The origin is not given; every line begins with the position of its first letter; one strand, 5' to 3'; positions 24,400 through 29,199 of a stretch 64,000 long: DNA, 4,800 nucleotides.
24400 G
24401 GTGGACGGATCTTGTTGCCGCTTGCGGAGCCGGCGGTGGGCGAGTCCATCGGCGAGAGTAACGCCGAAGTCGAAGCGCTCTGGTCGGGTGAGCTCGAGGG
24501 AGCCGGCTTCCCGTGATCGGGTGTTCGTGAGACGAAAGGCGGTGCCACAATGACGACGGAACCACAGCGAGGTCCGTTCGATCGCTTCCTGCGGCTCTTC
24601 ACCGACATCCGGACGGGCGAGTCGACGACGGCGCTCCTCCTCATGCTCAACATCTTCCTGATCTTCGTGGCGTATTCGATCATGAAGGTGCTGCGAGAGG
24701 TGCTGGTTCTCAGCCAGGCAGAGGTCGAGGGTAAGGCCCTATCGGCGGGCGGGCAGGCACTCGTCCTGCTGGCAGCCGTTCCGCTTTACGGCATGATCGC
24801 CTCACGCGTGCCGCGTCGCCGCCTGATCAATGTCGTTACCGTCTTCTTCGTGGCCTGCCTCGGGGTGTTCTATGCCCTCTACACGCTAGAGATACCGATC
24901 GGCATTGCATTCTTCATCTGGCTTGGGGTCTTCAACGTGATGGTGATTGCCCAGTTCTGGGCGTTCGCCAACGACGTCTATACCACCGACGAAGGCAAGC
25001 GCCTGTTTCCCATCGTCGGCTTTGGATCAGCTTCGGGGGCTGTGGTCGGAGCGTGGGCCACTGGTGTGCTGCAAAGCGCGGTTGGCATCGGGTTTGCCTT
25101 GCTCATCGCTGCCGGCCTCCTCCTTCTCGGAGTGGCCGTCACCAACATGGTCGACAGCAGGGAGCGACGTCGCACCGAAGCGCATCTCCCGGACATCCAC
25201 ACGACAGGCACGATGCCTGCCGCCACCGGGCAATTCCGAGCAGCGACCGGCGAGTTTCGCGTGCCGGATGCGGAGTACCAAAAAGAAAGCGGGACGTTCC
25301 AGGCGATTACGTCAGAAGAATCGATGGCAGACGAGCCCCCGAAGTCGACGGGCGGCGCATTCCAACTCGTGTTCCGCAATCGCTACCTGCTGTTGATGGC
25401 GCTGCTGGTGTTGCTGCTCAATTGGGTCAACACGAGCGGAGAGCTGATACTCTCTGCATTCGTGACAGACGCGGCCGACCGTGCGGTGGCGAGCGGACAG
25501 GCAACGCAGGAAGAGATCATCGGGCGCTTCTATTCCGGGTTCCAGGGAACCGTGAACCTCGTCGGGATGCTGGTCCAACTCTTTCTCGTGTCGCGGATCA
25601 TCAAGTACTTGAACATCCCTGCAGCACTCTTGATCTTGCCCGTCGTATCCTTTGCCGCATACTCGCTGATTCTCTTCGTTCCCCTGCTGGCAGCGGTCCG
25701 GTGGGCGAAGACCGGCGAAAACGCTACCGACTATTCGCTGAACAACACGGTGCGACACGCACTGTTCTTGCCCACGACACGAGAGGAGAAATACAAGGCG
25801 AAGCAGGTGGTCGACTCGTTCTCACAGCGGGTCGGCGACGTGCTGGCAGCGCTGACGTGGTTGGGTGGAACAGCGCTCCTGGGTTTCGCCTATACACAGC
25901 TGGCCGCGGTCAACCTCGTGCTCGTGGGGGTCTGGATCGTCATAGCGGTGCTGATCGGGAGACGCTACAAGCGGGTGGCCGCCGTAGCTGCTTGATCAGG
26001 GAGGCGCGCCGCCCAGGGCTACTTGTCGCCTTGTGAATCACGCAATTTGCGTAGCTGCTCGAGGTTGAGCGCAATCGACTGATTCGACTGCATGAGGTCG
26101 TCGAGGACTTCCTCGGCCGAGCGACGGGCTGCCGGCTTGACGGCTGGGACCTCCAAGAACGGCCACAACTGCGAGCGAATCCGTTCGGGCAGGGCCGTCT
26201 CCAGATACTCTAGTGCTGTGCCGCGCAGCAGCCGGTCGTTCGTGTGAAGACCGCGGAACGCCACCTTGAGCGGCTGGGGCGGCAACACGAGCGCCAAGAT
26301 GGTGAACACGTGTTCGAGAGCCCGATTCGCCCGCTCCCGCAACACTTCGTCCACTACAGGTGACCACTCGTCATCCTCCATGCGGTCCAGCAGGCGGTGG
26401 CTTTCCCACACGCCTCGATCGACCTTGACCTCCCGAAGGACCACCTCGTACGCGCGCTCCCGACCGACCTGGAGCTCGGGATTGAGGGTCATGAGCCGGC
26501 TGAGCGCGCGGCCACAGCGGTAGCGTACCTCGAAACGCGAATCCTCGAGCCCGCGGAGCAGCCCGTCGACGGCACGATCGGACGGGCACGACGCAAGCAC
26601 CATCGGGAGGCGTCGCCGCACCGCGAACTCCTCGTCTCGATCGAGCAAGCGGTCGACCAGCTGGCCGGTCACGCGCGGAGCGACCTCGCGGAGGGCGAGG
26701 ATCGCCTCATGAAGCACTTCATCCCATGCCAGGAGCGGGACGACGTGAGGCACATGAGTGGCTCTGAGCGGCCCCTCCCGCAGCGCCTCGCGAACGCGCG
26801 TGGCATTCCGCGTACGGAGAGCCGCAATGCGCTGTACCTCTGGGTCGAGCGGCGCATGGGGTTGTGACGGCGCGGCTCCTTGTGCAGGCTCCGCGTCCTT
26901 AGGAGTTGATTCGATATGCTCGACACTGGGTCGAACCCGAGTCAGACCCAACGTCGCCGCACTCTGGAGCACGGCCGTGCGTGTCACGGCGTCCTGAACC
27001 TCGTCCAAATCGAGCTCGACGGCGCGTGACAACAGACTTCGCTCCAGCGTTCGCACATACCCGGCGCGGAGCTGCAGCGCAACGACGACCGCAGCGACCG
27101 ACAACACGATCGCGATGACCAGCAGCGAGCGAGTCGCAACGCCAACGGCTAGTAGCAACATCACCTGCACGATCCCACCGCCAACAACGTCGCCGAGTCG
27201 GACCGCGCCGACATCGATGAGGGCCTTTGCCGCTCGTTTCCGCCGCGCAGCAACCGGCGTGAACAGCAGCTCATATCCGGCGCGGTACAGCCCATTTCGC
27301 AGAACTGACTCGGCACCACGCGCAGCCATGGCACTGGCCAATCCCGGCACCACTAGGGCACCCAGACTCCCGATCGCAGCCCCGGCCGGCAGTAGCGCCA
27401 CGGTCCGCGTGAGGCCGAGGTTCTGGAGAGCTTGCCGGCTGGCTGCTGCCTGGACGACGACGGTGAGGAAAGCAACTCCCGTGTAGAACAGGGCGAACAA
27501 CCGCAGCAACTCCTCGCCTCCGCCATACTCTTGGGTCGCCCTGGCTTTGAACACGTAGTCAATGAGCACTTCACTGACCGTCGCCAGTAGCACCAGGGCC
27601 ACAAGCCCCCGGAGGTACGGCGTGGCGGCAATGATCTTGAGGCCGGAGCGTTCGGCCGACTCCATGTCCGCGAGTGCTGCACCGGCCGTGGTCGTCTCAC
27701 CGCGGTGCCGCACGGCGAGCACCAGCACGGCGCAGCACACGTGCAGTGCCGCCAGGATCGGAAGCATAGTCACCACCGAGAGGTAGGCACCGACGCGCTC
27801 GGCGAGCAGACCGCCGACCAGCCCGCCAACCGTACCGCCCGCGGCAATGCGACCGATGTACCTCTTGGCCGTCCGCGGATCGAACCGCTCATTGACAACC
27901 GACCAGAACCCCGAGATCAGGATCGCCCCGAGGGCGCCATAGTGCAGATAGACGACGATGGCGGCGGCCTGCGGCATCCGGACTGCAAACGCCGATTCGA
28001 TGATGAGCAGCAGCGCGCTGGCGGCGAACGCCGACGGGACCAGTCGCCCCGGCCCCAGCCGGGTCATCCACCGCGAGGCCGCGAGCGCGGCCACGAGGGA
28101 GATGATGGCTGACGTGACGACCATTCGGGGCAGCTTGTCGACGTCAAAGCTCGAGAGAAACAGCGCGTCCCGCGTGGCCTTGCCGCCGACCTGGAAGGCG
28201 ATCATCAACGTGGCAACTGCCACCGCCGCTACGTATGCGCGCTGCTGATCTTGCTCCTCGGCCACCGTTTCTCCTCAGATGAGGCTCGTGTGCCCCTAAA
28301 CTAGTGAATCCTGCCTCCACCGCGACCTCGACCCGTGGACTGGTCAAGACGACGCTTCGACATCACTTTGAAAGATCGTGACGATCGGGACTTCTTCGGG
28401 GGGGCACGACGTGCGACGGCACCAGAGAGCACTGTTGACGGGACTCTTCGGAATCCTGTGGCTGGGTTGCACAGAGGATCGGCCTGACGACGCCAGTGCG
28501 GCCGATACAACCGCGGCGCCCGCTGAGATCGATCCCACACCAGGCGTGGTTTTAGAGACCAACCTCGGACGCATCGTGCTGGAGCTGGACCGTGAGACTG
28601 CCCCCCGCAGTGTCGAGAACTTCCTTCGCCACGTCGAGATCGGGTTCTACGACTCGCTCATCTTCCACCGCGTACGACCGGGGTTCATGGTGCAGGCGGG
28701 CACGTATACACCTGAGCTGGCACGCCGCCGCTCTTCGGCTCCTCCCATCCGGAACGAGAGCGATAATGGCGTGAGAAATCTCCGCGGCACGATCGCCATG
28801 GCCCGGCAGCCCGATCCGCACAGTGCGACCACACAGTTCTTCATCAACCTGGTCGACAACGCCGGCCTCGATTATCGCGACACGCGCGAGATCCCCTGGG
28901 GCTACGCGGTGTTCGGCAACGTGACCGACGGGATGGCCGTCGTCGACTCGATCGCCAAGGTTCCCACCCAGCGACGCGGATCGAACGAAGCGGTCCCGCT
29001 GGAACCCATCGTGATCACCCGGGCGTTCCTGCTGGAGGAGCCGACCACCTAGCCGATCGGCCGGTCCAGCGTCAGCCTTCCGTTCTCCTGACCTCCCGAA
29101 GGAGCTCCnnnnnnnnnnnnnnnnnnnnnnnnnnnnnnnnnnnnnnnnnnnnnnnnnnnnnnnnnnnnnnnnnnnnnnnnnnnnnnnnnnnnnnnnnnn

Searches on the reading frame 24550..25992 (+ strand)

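Call 8: search_protein_families(library=pfam, proteins=[window:24550-25992:+], max_evalue=0.001)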
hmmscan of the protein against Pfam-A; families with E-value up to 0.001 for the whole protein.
window:24550-25992:+ (481 aa): 2 families
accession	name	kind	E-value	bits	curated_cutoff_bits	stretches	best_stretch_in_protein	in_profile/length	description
PF03219.20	TLC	-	1.6e-10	40.8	21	1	129-167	160-198/491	TLC ATP/ADP transporter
PF07690.21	MFS_1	-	2.4e-09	37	33.4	1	28-379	2-291/347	Major Facilitator Superfamily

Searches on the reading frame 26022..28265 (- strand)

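Call 8: search_protein_families(library=pfam, proteins=[window:26022-28265:-], max_evalue=0.001)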
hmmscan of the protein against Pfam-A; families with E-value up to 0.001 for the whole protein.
window:26022-28265:- (748 aa): 3 families
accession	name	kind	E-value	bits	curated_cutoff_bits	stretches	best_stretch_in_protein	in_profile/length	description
PF03219.20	TLC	-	1e-08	34.9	21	1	325-393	411-478/491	TLC ATP/ADP transporter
PF07690.21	MFS_1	-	4.7e-07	29.5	33.4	1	48-315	37-297/347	Major Facilitator Superfamily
PF13646.12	HEAT_2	-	0.00026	21.7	27.7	1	536-593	4-60/88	HEAT repeats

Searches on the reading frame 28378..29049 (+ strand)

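Call 8: search_protein_families(library=pfam, proteins=[window:28378-29049:+], max_evalue=0.001)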
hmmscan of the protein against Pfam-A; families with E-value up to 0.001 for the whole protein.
window:28378-29049:+ (224 aa): 1 family
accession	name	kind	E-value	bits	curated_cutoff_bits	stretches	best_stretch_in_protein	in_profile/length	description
PF00160.26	Pro_isomerase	-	9.5e-42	143.4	21.7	1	57-215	2-156/159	Cyclophilin type peptidyl-prolyl cis-trans isomerase/CLD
